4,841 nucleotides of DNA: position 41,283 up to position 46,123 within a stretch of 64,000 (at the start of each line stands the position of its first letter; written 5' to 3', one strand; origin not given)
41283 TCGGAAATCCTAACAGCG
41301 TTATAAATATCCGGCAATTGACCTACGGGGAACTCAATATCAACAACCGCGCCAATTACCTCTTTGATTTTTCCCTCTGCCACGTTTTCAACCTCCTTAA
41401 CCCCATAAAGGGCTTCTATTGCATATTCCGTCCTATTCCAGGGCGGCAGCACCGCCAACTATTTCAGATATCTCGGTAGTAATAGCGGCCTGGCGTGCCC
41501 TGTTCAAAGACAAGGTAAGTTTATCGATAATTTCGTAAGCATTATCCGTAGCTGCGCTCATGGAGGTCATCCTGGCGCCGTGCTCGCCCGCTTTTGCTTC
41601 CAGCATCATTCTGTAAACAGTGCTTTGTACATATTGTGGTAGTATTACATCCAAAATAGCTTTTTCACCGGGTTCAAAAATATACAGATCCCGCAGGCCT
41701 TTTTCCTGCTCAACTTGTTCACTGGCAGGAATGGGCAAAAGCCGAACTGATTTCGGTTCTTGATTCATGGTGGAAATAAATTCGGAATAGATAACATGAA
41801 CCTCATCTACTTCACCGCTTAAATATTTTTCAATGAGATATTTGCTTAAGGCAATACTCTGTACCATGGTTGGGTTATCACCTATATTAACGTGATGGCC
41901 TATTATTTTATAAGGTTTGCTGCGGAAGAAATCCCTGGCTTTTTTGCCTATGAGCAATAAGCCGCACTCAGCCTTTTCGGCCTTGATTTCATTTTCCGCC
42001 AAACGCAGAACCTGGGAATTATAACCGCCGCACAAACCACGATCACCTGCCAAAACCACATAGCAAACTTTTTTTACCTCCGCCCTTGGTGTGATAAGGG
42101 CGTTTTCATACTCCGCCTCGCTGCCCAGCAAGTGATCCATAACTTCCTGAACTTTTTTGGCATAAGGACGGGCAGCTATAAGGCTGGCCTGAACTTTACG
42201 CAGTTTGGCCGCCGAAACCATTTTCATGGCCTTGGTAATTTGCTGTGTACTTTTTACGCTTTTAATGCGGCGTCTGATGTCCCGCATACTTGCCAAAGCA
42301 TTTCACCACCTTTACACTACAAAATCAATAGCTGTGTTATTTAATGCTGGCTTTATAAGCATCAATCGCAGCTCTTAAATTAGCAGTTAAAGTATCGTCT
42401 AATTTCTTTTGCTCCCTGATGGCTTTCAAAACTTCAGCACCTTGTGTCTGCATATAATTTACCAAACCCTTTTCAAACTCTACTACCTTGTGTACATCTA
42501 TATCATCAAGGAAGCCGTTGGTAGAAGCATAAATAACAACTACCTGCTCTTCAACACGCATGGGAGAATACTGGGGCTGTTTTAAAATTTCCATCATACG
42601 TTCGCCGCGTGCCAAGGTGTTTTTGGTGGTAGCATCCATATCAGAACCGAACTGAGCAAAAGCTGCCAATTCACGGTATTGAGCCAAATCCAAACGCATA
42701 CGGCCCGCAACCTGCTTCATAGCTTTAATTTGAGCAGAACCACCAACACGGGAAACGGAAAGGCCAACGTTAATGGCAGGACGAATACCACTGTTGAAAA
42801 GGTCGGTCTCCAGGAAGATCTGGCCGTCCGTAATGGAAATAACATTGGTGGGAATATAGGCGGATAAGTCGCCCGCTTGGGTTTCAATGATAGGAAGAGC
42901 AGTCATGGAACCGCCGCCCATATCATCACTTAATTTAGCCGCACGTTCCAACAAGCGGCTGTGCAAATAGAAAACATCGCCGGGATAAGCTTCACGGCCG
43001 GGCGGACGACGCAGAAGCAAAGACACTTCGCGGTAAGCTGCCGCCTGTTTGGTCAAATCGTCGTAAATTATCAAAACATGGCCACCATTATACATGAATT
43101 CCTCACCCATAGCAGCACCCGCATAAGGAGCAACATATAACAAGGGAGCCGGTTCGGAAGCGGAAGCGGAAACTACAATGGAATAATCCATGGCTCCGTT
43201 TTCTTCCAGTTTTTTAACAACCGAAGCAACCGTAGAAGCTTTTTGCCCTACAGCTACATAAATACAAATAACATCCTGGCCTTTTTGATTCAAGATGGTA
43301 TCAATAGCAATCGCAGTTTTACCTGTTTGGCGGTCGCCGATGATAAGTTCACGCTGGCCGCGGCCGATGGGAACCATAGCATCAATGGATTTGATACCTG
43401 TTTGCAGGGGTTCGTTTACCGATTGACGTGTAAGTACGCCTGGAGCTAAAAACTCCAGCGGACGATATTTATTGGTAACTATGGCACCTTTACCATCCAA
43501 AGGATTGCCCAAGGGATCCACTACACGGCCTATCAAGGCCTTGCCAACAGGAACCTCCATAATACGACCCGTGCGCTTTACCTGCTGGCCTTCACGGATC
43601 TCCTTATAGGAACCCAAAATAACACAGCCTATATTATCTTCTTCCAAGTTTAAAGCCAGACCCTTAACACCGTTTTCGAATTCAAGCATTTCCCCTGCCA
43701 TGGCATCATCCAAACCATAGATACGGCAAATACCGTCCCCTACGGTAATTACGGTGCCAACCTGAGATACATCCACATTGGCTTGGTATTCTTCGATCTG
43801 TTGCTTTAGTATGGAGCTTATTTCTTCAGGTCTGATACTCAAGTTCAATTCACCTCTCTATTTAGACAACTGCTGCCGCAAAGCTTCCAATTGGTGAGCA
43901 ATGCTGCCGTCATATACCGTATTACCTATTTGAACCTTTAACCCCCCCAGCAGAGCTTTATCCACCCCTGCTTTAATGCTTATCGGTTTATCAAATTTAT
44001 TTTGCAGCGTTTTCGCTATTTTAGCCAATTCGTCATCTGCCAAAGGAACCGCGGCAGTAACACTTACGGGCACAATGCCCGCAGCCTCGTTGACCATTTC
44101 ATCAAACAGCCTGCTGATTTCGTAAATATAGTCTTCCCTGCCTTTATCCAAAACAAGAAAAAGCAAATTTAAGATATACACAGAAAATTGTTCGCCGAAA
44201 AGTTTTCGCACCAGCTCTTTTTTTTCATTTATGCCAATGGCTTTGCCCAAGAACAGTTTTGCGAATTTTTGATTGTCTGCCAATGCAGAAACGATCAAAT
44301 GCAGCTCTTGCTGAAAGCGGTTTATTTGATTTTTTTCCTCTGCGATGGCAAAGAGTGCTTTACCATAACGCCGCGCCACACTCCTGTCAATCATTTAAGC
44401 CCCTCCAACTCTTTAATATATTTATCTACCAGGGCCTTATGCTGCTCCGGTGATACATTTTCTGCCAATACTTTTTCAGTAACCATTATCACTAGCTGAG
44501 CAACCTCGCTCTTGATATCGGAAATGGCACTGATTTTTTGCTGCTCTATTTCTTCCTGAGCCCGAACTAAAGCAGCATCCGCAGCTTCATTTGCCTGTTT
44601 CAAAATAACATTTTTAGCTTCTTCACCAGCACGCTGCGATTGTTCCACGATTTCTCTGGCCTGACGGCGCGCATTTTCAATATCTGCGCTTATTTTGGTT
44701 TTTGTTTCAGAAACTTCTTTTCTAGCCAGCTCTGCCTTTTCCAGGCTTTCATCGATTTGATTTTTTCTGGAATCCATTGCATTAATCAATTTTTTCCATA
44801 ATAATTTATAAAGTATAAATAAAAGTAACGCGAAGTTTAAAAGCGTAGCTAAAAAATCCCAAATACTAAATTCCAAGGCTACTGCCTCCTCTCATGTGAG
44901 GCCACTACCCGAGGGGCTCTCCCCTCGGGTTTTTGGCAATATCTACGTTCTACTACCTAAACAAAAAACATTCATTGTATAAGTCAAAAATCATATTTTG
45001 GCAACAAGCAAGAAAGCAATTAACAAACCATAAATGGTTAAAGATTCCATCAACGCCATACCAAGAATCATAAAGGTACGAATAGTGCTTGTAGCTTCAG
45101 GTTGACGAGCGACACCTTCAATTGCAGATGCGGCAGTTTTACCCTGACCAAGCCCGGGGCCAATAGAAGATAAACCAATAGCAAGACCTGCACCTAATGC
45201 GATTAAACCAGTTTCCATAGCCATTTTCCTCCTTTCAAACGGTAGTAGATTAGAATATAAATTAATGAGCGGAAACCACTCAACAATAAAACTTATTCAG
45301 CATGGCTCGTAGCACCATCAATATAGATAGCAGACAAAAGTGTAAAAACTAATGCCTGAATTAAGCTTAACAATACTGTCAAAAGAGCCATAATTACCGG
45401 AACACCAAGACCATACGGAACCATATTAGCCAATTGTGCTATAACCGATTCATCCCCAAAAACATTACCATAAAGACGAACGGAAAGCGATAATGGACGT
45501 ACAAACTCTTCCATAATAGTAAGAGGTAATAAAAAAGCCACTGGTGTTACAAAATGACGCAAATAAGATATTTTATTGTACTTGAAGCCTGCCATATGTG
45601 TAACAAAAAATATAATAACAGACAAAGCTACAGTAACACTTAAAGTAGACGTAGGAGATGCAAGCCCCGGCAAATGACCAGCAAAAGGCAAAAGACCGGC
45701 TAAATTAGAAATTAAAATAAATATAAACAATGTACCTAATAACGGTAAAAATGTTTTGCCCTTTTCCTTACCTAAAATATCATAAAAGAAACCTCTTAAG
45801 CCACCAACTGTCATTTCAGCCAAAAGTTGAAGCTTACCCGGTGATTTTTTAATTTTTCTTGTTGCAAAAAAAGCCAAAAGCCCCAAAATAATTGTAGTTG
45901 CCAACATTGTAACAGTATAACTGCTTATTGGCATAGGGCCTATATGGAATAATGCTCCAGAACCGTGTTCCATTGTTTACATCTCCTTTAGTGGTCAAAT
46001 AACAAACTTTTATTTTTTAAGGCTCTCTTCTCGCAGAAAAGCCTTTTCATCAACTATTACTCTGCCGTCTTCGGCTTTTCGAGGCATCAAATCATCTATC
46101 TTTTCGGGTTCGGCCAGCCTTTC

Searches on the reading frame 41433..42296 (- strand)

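Call 42: search_protein_families(library=pfam, proteins=[window:41433-42296:-], max_evalue=0.0001)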
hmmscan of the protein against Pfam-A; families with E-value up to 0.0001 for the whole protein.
window:41433-42296:- (287 aa): 1 family
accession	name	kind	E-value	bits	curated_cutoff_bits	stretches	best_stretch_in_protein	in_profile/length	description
PF00231.24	ATP-synt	-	6.3e-103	344.8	39.9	1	3-286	1-285/285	ATP synthase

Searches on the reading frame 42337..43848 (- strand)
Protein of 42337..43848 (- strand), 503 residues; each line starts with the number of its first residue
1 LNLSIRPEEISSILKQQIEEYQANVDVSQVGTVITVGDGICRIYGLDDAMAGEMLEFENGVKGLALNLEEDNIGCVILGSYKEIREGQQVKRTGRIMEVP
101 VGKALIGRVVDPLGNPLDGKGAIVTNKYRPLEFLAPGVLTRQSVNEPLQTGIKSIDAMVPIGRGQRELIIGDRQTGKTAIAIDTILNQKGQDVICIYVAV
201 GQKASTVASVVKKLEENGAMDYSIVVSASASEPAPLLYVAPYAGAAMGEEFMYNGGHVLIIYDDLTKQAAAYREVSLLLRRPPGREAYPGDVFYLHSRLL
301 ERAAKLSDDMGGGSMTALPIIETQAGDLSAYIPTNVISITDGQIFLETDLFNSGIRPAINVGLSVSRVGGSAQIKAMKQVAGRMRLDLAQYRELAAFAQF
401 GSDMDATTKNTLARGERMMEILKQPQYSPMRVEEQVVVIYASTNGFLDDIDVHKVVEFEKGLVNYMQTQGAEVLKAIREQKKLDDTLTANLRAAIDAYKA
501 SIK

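Call 42: search_protein_families(library=pfam, proteins=[window:42337-43848:-], max_evalue=0.0001)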
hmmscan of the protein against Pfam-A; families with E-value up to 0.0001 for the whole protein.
window:42337-43848:- (503 aa): 3 families
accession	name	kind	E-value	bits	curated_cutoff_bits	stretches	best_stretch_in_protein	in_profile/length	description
PF00006.31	ATP-synt_ab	-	1.3e-83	280.3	29.5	1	151-366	1-213/213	ATP synthase alpha/beta family, nucleotide-binding domain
PF00306.32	ATP-synt_ab_C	-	3.3e-52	176.5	27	1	373-497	1-125/126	ATP synthase alpha/beta chain, C terminal domain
PF02874.29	ATP-synt_ab_N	-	3.7e-19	69.4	20.9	1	27-94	2-69/69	ATP synthase alpha/beta family, beta-barrel domain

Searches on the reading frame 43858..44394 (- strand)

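Call 42: search_protein_families(library=pfam, proteins=[window:43858-44394:-], max_evalue=0.0001)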
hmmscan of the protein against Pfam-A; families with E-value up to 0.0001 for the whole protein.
window:43858-44394:- (178 aa): 1 family
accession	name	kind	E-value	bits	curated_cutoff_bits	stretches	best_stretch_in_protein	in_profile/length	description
PF00213.23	OSCP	-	8.8e-49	166.3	22.3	1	6-176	1-172/172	ATP synthase delta (OSCP) subunit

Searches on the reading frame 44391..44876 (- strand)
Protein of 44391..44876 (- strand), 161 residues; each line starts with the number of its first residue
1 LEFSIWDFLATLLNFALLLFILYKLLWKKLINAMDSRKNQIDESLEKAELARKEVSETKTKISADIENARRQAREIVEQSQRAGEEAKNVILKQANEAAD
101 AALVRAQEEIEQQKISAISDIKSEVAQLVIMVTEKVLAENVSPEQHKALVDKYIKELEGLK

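Call 42: search_protein_families(library=pfam, proteins=[window:44391-44876:-], max_evalue=0.0001)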
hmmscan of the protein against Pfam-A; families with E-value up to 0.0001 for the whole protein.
window:44391-44876:- (161 aa): 1 family
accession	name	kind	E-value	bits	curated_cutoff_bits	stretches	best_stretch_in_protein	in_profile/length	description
PF00430.23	ATP-synt_B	-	6.5e-21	75.2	28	1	8-137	2-131/132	ATP synthase B/B' CF(0)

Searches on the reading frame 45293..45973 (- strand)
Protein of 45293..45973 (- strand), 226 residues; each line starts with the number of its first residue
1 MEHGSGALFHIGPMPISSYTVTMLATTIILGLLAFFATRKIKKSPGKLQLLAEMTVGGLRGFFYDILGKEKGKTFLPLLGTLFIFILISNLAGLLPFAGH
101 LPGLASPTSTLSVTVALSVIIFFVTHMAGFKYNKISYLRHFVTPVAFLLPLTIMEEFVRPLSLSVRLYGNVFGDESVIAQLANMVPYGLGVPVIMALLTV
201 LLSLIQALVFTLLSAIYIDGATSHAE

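Call 42: search_protein_families(library=pfam, proteins=[window:45293-45973:-], max_evalue=0.0001)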
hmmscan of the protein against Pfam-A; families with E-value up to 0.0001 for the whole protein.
window:45293-45973:- (226 aa): 1 family
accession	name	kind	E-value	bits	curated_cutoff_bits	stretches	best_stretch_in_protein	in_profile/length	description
PF00119.25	ATP-synt_A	-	7e-48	163.8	33.9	1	21-218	2-216/217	ATP synthase A chain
